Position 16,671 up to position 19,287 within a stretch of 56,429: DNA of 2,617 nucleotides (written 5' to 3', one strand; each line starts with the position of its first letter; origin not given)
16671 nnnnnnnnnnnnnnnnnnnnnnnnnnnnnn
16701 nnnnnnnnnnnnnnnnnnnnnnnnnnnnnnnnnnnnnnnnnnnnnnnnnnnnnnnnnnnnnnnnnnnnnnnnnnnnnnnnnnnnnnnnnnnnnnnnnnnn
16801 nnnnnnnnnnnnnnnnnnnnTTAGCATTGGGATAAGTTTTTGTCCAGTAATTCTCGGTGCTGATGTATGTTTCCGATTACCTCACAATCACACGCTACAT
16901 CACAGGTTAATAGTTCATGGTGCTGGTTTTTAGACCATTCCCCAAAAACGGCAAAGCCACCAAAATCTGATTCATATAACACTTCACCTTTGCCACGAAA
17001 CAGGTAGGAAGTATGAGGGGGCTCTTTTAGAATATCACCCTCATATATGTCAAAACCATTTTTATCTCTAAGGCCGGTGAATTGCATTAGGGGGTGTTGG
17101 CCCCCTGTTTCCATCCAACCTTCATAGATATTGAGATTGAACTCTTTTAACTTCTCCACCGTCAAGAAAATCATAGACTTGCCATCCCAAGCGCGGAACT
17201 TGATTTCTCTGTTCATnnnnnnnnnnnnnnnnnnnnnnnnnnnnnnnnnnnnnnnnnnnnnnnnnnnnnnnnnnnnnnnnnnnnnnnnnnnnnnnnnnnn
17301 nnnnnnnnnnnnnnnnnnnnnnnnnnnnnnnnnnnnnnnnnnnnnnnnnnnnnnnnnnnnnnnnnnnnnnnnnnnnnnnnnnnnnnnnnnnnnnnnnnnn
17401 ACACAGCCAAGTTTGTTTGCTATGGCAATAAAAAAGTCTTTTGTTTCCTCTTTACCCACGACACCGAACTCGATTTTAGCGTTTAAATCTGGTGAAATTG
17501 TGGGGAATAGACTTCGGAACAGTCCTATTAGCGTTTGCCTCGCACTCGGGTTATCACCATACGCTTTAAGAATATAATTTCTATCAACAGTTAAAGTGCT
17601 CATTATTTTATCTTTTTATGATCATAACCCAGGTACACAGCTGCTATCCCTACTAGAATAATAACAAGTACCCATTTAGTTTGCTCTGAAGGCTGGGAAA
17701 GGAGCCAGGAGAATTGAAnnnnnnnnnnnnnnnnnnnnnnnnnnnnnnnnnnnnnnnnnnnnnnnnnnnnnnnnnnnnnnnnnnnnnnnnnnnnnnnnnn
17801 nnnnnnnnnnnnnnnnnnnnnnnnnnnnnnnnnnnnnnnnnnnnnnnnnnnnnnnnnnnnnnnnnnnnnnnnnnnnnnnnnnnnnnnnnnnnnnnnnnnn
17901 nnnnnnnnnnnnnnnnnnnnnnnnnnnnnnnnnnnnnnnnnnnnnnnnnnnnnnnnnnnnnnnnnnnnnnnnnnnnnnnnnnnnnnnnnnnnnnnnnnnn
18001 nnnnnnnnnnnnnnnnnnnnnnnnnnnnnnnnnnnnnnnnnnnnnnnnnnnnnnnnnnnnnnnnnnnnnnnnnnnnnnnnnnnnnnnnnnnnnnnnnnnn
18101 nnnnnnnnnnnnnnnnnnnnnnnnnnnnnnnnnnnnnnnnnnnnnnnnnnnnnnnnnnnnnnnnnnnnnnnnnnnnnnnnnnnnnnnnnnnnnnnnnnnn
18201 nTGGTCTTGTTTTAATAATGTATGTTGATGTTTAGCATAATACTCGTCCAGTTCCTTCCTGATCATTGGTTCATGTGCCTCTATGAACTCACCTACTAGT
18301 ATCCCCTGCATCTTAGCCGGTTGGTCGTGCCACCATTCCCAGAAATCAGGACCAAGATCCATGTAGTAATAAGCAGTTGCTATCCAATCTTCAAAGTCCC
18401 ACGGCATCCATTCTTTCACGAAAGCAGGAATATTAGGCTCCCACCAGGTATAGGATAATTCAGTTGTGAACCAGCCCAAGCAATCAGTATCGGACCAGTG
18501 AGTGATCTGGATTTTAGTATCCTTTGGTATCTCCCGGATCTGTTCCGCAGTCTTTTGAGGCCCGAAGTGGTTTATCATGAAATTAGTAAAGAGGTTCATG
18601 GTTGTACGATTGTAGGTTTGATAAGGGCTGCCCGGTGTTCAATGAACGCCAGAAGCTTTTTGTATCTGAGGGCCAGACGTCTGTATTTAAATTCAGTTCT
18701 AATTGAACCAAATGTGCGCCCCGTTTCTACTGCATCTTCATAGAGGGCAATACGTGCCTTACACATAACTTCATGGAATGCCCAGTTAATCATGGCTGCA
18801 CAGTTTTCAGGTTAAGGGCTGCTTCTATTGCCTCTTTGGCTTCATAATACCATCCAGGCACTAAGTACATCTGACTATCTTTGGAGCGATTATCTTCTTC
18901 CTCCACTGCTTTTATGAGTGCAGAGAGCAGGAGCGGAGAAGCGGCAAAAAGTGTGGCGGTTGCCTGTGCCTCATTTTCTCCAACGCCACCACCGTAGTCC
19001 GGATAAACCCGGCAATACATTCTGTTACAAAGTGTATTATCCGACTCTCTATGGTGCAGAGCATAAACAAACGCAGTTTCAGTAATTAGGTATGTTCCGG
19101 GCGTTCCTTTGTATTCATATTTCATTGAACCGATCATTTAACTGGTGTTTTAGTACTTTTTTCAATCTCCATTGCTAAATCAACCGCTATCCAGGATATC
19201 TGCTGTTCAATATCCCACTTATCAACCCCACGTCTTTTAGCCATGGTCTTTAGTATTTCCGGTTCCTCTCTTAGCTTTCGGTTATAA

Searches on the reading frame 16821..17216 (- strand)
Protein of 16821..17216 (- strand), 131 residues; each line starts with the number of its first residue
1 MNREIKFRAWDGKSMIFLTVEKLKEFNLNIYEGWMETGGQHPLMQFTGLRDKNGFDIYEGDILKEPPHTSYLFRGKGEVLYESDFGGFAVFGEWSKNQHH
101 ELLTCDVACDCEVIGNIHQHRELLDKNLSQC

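Call 12: find_related_loci(query=window:16824-17216:-, collection=viral_contigs, flank=4000)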
Query window:16824-17216:- (131 aa) in viral_contigs; peptide patterns used: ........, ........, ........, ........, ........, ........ (x = any residue, [..] = any of these).
18 stretches matched a pattern; 6 encode a relative of the query (tblastn E <= 1e-3); 6 distinct loci.
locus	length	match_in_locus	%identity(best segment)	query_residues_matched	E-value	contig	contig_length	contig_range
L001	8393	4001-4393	35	1-125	1e-15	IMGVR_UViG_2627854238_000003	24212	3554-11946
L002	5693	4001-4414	32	3-125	1e-12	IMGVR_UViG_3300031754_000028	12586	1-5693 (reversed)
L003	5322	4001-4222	36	40-124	1e-8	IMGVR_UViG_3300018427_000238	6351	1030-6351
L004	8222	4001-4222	36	40-124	1e-8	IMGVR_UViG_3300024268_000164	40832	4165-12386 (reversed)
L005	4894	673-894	36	40-124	1e-8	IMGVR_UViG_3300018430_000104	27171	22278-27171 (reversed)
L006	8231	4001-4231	33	46-119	2e-6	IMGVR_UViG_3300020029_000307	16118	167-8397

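Call 14: find_encoding_contigs(protein=window:16821-17216:-, flank=6000, max_places=10)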
Protein window:16821-17216:- (131 aa): 2 contigs read that carry it; 1 place shown.
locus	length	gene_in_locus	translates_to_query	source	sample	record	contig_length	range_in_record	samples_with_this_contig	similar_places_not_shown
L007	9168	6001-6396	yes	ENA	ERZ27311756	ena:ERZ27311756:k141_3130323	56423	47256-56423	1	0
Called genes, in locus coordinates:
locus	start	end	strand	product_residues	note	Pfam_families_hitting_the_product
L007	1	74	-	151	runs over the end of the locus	PF03592:Terminase_2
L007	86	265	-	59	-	-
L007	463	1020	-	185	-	-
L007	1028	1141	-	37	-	-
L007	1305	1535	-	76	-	-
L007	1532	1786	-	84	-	PF01381:HTH_3 (weak)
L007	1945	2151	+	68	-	-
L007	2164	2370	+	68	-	-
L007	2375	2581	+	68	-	-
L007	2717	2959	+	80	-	-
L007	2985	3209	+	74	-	-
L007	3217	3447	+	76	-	-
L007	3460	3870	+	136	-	-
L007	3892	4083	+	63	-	-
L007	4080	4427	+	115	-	-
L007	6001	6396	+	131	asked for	PF09643:YopX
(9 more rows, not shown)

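Call 15: find_homologous_proteins(query=window:16824-17216:-)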
Query window:16824-17216:- (131 aa): 761 proteins with E <= 0.001 among 868 candidates; the best 120 are listed.
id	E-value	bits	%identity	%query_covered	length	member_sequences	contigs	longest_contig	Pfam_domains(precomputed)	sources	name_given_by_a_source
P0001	1.1e-87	309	100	100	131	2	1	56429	PF09643.16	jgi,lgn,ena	-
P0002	5.1e-38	148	60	95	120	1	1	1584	PF09643.16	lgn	-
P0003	1.3e-32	131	54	97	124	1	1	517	PF09643.16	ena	-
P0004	1.3e-32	131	71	63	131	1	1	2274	PF09643.16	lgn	-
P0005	4.0e-30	123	52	93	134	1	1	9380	PF09643.16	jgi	-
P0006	6.2e-22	96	44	91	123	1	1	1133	PF09643.16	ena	-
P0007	1.3e-20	92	44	95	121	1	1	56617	PF09643.16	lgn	-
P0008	1.7e-20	91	48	89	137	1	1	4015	PF09643.16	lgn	-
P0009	1.0e-19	89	45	91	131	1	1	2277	PF09643.16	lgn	-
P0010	8.9e-18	82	41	92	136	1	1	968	PF09643.16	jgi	jgi:uncharacterized phage protein (TIGR01671 family)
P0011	5.4e-17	80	44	97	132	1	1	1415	PF09643.16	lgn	-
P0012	4.4e-14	71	42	95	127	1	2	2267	PF09643.16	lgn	-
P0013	4.6e-14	70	38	95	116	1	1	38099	PF09643.16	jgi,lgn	jgi:uncharacterized phage protein (TIGR01671 family)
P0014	2.0e-13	68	38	97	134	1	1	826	PF09643.16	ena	-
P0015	3.4e-13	68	38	100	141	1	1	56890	PF09643.16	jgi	jgi:uncharacterized phage protein (TIGR01671 family)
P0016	5.3e-13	67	42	93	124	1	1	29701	PF09643.16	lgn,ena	-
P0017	1.1e-12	66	40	95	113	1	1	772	PF09643.16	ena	-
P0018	1.5e-12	66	40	95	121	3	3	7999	PF09643.16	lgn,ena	-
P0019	1.9e-12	65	40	95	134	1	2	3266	PF09643.16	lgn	-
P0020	2.2e-12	65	39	96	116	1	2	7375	PF09643.16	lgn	-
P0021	3.4e-12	64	39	97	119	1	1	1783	PF09643.16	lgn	-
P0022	5.5e-12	64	36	95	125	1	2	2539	PF09643.16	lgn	-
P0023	7.8e-12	63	40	94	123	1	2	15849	PF09643.16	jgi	-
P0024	8.2e-12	63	38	93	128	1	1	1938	PF09643.16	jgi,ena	-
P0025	9.4e-12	63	39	97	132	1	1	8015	PF09643.16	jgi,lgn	jgi:uncharacterized phage protein (TIGR01671 family)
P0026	1.1e-11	63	35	96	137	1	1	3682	PF09643.16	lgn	-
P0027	1.1e-11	63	39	95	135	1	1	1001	PF09643.16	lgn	-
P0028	1.2e-11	63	39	94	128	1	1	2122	PF09643.16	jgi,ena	-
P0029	1.3e-11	62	40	95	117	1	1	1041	PF09643.16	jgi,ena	jgi:uncharacterized phage protein (TIGR01671 family)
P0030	1.4e-11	62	36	95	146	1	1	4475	PF09643.16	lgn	-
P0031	1.8e-11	62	38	97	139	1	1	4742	PF09643.16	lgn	-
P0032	1.8e-11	62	41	93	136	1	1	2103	PF09643.16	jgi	jgi:uncharacterized phage protein (TIGR01671 family)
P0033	2.1e-11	62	40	93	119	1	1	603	PF09643.16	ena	-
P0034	2.1e-11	62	38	97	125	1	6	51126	PF09643.16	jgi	jgi:hypothetical protein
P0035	2.8e-11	61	37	94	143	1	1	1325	PF09643.16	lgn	-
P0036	2.9e-11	61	37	91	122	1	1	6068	PF09643.16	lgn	-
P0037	3.0e-11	61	37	93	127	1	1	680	PF09643.16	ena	-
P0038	3.1e-11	61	41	96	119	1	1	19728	PF09643.16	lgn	-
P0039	3.4e-11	61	40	93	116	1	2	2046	PF09643.16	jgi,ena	-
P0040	4.7e-11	61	36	93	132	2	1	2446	PF09643.16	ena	-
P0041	4.7e-11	61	38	93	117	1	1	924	PF09643.16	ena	-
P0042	5.7e-11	60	38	95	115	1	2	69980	PF09643.16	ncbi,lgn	-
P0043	5.9e-11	60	38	95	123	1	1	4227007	PF09643.16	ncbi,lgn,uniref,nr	ncbi:YopX family protein [Cryobacterium sp. GrIS_2_6]|uniref:YopX family protein n=1 Tax=Cryobacteri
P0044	6.3e-11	60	40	95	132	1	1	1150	PF09643.16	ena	-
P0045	6.6e-11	60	38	95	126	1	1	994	PF09643.16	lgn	-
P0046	7.1e-11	60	37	95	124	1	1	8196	PF09643.16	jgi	-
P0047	7.6e-11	60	38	95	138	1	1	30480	PF09643.16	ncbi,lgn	-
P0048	8.4e-11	60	38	95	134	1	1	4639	PF09643.16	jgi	jgi:uncharacterized phage protein (TIGR01671 family)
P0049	9.1e-11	60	34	97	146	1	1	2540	PF09643.16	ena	-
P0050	9.4e-11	60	34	95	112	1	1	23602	PF09643.16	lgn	-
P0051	1.0e-10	60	42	91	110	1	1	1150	PF09643.16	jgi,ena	-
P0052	1.0e-10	60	39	95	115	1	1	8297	PF09643.16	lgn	-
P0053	1.1e-10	60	39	94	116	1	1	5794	PF09643.16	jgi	jgi:hypothetical protein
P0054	1.1e-10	59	40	95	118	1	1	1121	PF09643.16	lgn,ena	-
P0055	1.2e-10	59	41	95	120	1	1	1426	PF09643.16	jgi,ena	-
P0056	1.2e-10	59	36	95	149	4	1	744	PF09643.16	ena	-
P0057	1.2e-10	59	41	94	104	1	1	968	PF09643.16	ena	-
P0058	1.3e-10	59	36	95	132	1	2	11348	PF09643.16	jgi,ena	jgi:uncharacterized phage protein (TIGR01671 family)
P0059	1.3e-10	59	44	95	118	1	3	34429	PF09643.16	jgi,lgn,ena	-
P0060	1.4e-10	59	40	95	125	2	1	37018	PF09643.16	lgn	-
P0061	1.5e-10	59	36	98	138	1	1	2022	PF09643.16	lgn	-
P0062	1.5e-10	59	40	95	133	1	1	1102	PF09643.16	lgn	-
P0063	1.6e-10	59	37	96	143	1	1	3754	PF09643.16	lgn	-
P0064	1.9e-10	59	38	95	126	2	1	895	PF09643.16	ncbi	-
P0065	1.9e-10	59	36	95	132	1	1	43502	PF09643.16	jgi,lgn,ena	-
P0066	1.9e-10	59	40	94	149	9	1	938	PF09643.16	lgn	-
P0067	2.1e-10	59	37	93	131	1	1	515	PF09643.16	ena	-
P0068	2.2e-10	59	38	95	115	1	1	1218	PF09643.16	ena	-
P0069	2.4e-10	58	39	95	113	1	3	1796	PF09643.16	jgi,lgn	-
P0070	2.4e-10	58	38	95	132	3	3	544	PF09643.16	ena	-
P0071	2.5e-10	58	39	95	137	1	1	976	PF09643.16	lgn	-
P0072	2.5e-10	58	39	95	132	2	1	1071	PF09643.16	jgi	jgi:uncharacterized phage protein (TIGR01671 family)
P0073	2.6e-10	58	42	95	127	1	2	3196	PF09643.16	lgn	-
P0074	2.7e-10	58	39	92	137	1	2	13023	PF09643.16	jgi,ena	-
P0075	3.0e-10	58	40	93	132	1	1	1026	PF09643.16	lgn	-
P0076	3.4e-10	58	52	47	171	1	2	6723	PF09643.16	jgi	jgi:uncharacterized phage protein (TIGR01671 family)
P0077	3.4e-10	58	37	95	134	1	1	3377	PF09643.16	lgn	-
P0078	3.5e-10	58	35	93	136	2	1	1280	PF09643.16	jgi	jgi:uncharacterized phage protein (TIGR01671 family)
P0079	3.5e-10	58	39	94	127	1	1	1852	PF09643.16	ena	-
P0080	3.6e-10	58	41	95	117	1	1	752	PF09643.16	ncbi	-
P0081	3.9e-10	58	35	96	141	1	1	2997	PF09643.16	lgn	-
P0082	4.1e-10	58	41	97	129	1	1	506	PF09643.16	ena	-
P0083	4.1e-10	58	35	95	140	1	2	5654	PF09643.16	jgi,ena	jgi:uncharacterized phage protein (TIGR01671 family)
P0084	4.2e-10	58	36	95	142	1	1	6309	PF09643.16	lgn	-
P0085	4.5e-10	58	40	95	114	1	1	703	PF09643.16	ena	-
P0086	4.8e-10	57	37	94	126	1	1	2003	PF09643.16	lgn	-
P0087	5.0e-10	57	36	95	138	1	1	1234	PF09643.16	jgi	jgi:uncharacterized phage protein (TIGR01671 family)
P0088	5.1e-10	57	38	93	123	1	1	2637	PF09643.16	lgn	-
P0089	5.3e-10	57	39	96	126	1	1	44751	PF09643.16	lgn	-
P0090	5.3e-10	57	39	95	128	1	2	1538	PF09643.16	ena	-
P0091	5.5e-10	57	41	95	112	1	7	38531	PF09643.16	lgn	-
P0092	5.6e-10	57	38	96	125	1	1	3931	PF09643.16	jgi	-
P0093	5.9e-10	57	36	98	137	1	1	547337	PF09643.16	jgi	jgi:uncharacterized phage protein (TIGR01671 family)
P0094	6.0e-10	57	38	95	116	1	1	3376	PF09643.16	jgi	-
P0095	6.1e-10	57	35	95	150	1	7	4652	PF09643.16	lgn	-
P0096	6.2e-10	57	39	95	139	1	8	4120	PF09643.16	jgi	jgi:uncharacterized phage protein (TIGR01671 family)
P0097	6.2e-10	57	41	96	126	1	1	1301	PF09643.16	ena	-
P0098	6.6e-10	57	39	95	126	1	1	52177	PF09643.16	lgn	-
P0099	6.6e-10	57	39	95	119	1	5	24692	PF09643.16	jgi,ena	-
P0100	6.6e-10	57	39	95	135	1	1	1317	PF09643.16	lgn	-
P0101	6.6e-10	57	39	95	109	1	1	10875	PF09643.16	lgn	-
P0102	6.9e-10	57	34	95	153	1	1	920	PF09643.16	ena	-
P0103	6.9e-10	57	34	99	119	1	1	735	PF09643.16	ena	-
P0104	7.2e-10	57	38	95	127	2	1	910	PF09643.16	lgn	-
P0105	7.8e-10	57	32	94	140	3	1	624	PF09643.16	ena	-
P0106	7.8e-10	57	36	95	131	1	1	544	PF09643.16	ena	-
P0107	8.1e-10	57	42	95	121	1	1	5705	PF09643.16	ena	-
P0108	8.3e-10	57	39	95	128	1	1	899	PF09643.16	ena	-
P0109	8.8e-10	57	38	95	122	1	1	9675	PF09643.16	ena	-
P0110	8.8e-10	57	37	93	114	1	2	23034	PF09643.16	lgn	-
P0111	9.3e-10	56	39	95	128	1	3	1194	PF09643.16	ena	-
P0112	9.6e-10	56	38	96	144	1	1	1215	PF09643.16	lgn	-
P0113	9.9e-10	56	36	96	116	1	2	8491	PF09643.16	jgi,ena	-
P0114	9.9e-10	56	39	93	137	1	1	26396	PF09643.16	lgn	-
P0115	1.0e-9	56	37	95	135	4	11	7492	PF09643.16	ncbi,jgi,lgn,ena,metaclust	jgi:uncharacterized phage protein (TIGR01671 family)|metaclust:\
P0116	1.0e-9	56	39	95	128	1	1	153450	PF09643.16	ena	-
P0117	1.1e-9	56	38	95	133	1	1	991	PF09643.16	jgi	-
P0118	1.1e-9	56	36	95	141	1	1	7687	PF09643.16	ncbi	-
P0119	1.1e-9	56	39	95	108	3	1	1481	PF09643.16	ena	-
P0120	1.3e-9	56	40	95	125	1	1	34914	PF09643.16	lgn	-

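Call 16: find_encoding_contigs(protein=P0007, flank=6000, max_places=3)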
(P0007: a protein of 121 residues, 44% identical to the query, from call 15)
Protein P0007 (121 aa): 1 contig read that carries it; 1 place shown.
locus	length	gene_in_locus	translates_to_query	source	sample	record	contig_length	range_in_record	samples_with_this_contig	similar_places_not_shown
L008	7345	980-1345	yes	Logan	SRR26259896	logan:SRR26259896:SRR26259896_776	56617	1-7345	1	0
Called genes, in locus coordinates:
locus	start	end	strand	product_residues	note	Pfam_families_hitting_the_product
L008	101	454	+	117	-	-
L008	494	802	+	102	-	-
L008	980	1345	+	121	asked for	PF09643:YopX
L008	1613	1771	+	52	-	-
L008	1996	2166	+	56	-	-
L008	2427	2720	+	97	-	-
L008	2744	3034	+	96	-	-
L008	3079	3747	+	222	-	-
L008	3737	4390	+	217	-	PF09588:YqaJ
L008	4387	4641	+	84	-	-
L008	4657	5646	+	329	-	-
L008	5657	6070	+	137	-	-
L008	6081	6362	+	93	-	PF14090:HTH_39 (weak)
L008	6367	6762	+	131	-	PF26890:Phage_HP1_YO09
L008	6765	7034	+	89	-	-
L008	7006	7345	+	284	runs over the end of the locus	-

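Call 17: find_encoding_contigs(protein=P0005, flank=6000, max_places=3)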
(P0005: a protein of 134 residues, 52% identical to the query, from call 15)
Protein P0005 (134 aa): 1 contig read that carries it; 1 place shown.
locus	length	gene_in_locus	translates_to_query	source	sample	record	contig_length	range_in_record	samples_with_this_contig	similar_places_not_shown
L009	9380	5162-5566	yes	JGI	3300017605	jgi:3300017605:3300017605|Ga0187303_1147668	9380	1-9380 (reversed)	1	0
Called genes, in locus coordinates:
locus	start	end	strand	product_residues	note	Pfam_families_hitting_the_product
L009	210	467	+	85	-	-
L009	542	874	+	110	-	-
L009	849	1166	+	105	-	-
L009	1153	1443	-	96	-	-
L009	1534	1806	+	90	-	-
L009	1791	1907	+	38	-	-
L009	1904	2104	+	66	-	-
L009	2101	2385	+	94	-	-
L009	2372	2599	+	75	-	-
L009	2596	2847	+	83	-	-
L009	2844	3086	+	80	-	-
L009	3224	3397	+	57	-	-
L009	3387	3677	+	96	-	-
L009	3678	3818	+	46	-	-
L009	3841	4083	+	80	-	-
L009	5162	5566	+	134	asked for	PF09643:YopX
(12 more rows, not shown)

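Call 18: find_encoding_contigs(protein=P0004, flank=3000, max_places=3)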
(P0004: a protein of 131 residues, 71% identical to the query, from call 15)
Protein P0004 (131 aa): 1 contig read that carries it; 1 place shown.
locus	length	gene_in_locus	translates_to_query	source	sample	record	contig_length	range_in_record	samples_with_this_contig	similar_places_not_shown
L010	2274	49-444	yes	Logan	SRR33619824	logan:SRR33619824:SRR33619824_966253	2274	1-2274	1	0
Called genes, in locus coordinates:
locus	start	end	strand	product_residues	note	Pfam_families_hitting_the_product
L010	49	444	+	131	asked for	PF09643:YopX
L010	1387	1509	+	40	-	-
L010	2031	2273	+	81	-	?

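Call 19: find_encoding_contigs(protein=P0002, flank=3000, max_places=3)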
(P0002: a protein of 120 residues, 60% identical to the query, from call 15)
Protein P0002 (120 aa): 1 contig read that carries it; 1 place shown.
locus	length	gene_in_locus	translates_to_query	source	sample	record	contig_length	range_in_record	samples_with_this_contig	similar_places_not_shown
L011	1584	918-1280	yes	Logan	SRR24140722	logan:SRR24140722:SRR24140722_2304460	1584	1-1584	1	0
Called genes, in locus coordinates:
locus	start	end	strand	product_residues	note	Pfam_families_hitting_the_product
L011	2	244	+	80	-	?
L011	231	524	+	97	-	-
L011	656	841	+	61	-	-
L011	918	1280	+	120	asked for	PF09643:YopX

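Call 28: search_protein_families(library=phrogs, proteins=[window:16821-17216:-], max_evalue=0.01)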
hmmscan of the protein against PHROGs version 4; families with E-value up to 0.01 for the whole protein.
window:16821-17216:- (131 aa): 5 families
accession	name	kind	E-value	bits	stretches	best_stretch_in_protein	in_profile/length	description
phrog_98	-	unknown function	4.1e-29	102.5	1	1-126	24-152/208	-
phrog_8684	-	unknown function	2.4e-09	38.4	1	45-126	63-162/164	-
phrog_9107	-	unknown function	6e-05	23.7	1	16-85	39-101/209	-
phrog_24347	-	unknown function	9.7e-05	22.7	1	5-65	133-194/245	-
phrog_9246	-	unknown function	0.0022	19.2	0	42-64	52-74/82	-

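Call 29: search_protein_families(library=pfam, proteins=[window:16821-17216:-], max_evalue=0.01)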
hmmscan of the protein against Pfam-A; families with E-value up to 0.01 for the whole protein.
window:16821-17216:- (131 aa): 1 family
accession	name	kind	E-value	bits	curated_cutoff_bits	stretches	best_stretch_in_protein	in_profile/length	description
PF09643.15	YopX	-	1.4e-19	70.8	22.4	1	6-125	1-128/128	YopX protein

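Call 49: find_encoding_contigs(protein=P0008, flank=4000, max_places=3)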
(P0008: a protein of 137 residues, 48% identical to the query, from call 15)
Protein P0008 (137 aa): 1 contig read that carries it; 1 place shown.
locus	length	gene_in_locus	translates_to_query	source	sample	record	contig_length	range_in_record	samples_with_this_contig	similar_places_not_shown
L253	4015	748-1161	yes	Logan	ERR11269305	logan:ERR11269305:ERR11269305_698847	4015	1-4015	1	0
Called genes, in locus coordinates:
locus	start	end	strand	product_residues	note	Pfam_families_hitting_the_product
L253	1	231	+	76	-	?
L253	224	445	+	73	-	-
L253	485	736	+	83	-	-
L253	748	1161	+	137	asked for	PF09643:YopX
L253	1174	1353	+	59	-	-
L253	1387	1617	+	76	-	-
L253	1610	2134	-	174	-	-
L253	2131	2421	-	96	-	-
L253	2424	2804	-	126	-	PF13539:Peptidase_M15_4 (weak)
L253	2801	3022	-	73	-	-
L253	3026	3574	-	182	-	-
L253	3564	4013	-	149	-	?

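Call 50: find_encoding_contigs(protein=P0009, flank=4000, max_places=3)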
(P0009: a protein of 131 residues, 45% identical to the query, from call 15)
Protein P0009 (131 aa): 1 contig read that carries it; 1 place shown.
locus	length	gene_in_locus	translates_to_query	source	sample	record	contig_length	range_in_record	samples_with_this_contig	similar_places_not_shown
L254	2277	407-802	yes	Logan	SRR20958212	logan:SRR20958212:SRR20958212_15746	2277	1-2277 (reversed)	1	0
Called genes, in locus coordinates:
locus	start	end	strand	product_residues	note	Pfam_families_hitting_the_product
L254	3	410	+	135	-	?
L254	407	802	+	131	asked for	PF09643:YopX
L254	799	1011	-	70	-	-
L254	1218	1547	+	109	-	-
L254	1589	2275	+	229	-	?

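Call 88: find_encoding_contigs(protein=P0006, flank=2000, max_places=3)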
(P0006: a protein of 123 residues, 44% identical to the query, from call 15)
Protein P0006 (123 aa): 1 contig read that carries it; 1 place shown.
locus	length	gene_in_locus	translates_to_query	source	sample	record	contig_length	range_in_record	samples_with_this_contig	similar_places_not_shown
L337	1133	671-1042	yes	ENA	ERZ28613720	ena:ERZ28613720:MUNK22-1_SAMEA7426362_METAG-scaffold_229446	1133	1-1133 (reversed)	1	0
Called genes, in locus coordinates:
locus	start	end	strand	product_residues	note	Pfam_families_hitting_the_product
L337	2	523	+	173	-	?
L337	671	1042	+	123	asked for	PF09643:YopX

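Call 106: search_protein_families(library=phrogs, proteins=[L008:1613-1768:+, L008:1996-2163:+], max_evalue=0.01)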
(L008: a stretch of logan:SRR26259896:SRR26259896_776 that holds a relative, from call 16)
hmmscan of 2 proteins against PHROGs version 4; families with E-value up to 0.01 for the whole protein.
L008:1613-1768:+ (52 aa): 0 families

L008:1996-2163:+ (56 aa): 0 families

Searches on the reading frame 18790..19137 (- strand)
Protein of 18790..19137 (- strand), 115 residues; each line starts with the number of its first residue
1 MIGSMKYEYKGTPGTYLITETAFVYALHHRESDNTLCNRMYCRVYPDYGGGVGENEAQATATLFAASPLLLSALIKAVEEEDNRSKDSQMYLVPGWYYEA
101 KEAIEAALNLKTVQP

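Call 28: search_protein_families(library=phrogs, proteins=[window:18790-19137:-], max_evalue=0.01)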
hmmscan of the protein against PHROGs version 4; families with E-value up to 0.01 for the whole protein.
window:18790-19137:- (115 aa): 1 family
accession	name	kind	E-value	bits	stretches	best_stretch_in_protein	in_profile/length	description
phrog_1273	-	unknown function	1e-06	30.1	1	8-108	5-94/103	-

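Call 29: search_protein_families(library=pfam, proteins=[window:18790-19137:-], max_evalue=0.01)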
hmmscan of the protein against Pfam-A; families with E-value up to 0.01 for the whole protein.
window:18790-19137:- (115 aa): 0 families
